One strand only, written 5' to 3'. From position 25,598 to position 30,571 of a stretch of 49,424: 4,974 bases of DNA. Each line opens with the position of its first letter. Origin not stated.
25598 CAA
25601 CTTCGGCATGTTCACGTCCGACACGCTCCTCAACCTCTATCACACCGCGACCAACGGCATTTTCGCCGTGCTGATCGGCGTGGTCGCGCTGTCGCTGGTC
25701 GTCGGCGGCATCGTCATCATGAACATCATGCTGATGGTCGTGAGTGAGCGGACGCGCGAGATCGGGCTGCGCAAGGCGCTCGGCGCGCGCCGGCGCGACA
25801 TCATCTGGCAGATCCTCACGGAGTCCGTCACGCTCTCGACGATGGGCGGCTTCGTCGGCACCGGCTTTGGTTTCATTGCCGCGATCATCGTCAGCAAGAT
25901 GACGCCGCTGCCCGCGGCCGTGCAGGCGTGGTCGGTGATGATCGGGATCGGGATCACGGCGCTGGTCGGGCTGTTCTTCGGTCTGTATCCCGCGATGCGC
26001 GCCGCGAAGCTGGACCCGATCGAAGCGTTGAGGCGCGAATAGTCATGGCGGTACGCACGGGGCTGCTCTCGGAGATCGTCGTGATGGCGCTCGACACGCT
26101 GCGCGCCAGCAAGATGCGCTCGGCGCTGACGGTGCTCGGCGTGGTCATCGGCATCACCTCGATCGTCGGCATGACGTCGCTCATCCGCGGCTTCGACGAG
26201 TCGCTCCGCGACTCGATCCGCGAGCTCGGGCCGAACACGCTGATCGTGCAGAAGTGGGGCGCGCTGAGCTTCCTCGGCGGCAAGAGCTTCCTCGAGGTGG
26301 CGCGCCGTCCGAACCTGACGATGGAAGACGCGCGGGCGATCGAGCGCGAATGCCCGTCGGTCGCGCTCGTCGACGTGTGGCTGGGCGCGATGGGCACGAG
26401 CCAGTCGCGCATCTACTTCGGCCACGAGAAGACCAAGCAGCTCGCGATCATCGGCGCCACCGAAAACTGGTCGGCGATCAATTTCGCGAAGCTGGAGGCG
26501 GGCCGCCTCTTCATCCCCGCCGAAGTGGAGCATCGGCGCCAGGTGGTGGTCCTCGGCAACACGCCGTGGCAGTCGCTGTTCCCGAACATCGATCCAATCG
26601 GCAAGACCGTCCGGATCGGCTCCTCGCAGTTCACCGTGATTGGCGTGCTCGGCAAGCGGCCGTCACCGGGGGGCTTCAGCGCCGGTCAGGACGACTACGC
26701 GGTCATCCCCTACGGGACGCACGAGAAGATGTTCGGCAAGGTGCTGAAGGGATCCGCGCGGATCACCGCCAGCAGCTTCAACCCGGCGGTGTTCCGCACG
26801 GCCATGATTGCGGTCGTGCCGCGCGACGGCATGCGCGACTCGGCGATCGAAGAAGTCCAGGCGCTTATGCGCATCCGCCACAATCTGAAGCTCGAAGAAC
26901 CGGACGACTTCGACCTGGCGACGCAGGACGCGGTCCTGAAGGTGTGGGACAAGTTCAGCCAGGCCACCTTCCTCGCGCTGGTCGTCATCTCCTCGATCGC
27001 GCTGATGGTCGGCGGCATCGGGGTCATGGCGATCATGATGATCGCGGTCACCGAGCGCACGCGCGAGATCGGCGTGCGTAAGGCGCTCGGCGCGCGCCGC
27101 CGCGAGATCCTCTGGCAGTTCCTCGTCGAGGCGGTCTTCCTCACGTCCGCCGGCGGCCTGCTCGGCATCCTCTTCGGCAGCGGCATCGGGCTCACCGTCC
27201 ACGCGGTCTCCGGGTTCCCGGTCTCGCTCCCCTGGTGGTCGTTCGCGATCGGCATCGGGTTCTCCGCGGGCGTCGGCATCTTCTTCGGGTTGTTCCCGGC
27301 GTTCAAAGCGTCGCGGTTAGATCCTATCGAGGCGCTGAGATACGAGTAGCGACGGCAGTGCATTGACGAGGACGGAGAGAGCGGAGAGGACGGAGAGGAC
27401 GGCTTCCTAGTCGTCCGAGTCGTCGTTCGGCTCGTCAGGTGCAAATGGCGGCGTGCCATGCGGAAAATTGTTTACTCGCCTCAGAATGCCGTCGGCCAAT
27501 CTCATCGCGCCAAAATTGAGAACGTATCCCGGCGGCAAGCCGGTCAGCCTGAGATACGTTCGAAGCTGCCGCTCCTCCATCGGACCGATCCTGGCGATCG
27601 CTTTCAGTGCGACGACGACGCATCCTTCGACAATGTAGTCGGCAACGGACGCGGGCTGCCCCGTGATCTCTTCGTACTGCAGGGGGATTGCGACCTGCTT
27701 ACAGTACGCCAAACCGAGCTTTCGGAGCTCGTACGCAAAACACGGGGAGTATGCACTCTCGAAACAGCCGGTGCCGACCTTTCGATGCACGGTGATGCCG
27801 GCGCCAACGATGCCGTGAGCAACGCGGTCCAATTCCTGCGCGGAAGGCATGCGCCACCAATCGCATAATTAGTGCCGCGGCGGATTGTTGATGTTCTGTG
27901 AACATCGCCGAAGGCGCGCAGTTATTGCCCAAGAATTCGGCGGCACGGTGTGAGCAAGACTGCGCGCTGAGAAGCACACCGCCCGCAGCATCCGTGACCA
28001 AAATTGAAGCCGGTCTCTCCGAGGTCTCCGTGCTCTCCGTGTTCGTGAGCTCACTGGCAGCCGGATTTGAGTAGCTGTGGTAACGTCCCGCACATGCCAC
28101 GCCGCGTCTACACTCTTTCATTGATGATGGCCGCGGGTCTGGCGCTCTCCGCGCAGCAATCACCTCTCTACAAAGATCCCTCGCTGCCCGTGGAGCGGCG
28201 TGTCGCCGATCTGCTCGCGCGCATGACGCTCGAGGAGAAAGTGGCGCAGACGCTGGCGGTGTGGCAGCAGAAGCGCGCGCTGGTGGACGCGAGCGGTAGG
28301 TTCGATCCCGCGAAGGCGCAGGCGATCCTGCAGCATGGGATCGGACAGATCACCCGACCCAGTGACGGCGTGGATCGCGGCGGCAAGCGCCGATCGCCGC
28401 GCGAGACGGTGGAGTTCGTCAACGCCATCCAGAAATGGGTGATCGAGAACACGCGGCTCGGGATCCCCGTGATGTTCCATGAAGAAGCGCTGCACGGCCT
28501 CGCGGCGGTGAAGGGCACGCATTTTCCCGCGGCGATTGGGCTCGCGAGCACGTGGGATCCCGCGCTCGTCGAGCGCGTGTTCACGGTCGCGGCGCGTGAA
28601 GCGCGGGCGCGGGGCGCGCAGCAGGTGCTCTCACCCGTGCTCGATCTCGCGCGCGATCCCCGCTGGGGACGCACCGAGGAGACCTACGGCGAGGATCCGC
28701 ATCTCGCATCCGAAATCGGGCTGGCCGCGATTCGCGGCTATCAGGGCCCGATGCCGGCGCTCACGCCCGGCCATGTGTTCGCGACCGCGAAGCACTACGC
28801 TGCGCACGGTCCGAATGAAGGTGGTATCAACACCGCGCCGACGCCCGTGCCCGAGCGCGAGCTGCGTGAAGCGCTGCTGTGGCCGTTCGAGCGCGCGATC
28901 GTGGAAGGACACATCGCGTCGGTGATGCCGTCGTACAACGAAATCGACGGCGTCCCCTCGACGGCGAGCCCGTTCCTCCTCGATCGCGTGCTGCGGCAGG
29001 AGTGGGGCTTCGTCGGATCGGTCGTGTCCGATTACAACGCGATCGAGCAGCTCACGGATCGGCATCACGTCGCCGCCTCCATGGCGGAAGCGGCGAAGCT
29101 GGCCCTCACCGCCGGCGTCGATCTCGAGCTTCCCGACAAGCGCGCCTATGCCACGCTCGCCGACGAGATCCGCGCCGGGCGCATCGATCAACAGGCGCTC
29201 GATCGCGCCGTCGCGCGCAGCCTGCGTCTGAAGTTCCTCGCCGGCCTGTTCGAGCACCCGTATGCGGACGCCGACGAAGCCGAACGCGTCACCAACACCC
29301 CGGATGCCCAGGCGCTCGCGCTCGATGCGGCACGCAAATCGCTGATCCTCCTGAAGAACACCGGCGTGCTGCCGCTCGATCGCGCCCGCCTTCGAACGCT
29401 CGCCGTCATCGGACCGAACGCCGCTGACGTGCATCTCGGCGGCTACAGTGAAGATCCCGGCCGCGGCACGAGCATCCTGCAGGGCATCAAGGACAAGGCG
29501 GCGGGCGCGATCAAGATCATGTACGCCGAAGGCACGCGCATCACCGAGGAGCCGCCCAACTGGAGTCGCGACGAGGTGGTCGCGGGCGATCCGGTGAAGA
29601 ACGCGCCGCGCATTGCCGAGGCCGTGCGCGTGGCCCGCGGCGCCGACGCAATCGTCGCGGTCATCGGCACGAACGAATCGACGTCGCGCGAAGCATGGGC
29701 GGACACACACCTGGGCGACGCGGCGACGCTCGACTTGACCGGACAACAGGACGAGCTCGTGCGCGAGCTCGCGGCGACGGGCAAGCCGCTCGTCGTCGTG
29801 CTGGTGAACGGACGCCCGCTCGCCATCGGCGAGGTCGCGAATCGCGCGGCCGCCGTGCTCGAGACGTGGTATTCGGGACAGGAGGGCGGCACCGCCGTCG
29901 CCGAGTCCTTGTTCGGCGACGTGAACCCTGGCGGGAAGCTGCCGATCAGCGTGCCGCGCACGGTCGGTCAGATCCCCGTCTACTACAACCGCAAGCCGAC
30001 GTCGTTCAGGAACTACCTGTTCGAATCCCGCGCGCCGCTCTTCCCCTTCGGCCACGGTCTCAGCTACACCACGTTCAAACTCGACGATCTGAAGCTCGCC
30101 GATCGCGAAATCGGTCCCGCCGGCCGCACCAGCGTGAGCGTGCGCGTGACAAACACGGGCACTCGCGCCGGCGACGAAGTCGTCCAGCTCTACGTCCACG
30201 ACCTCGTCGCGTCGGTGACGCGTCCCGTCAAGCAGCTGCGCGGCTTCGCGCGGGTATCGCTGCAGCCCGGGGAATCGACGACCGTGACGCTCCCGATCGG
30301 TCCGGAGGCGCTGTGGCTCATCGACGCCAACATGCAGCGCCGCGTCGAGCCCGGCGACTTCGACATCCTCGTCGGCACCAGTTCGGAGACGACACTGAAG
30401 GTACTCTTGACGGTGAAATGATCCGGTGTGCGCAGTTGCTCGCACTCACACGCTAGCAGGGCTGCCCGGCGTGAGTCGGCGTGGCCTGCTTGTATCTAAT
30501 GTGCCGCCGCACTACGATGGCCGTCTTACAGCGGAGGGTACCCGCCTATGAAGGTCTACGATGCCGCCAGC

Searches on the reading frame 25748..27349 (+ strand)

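Call 66: search_protein_families(library=pfam, proteins=[window:25748-27349:+], max_evalue=0.0001)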
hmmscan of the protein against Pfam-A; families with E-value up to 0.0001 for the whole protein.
window:25748-27349:+ (533 aa): 2 families
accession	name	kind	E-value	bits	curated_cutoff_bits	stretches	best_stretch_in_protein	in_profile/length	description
PF12704.14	MacB_PCD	-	8e-39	134.5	27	1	125-370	1-204/207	MacB-like periplasmic core domain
PF02687.27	FtsX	-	3.2e-22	79.3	25.5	1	413-526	2-120/120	FtsX-like permease C-terminal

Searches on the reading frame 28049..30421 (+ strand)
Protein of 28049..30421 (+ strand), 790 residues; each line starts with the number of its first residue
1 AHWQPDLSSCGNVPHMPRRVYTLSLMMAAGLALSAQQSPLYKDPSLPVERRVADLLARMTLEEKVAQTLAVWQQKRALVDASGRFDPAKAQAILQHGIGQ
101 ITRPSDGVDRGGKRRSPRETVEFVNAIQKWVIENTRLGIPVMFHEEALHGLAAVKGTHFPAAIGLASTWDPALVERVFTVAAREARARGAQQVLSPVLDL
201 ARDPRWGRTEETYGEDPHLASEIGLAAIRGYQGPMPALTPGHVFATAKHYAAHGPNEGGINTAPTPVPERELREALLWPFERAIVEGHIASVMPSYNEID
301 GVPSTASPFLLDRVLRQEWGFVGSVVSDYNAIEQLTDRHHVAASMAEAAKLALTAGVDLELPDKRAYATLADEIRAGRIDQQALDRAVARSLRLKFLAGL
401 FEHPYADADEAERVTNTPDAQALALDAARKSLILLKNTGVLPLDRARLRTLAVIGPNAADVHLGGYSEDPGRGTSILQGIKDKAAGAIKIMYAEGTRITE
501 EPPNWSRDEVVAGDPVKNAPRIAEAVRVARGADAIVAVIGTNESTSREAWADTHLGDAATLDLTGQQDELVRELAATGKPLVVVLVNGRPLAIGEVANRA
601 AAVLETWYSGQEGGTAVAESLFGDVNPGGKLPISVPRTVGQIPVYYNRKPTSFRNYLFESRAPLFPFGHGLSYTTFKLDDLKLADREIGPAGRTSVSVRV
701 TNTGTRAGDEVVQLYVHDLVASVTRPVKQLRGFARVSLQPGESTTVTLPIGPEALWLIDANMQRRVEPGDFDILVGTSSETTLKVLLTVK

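Call 66: search_protein_families(library=pfam, proteins=[window:28049-30421:+], max_evalue=0.0001)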
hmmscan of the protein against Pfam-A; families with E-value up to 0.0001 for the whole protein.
window:28049-30421:+ (790 aa): 3 families
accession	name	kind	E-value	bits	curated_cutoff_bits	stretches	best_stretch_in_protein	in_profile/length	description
PF00933.27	Glyco_hydro_3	-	2.2e-76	257.7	27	1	60-393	1-315/316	Glycosyl hydrolase family 3 N terminal domain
PF01915.27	Glyco_hydro_3_C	-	1.1e-54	185.9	31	1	433-673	2-200/200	Glycosyl hydrolase family 3 C-terminal domain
PF14310.12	Fn3-like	-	3.4e-27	94.8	25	1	710-779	1-71/71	Fibronectin type III-like domain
